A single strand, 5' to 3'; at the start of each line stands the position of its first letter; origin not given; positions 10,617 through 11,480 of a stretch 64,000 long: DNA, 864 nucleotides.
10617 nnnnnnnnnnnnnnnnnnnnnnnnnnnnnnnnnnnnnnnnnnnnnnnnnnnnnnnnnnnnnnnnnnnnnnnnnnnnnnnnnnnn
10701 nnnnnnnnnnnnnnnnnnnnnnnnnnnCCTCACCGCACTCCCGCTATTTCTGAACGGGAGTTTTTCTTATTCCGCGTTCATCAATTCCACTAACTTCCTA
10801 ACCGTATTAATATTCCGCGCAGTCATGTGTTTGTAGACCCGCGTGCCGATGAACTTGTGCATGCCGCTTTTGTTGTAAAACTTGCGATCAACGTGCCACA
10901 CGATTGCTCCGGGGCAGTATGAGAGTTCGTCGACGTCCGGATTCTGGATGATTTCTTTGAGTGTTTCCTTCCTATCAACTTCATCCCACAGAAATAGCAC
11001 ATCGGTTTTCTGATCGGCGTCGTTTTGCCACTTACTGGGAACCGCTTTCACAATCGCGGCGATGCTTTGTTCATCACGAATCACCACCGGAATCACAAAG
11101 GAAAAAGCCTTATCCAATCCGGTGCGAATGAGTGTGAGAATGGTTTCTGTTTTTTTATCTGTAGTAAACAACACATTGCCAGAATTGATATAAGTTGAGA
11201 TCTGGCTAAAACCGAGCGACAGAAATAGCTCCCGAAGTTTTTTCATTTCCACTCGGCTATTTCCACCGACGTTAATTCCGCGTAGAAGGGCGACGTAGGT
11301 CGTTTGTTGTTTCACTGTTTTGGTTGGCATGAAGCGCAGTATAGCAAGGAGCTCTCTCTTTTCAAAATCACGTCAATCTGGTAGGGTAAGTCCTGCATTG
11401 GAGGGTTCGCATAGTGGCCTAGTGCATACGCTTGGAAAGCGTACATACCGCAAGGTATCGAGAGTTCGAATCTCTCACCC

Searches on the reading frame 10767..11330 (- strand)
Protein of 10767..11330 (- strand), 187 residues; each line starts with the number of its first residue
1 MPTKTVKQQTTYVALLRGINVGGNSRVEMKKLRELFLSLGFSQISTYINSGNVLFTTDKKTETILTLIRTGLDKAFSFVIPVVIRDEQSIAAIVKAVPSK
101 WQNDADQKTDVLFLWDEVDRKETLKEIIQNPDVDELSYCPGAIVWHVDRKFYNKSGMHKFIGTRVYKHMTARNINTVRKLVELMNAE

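Call 54: search_protein_families(library=pfam, proteins=[window:10767-11330:-], max_evalue=0.001)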
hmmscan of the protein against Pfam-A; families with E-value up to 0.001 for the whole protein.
window:10767-11330:- (187 aa): 1 family
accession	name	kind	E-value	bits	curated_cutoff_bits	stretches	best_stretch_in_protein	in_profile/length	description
PF08002.16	DUF1697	-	2.5e-37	128.8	24.4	1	10-141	2-133/137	Protein of unknown function (DUF1697)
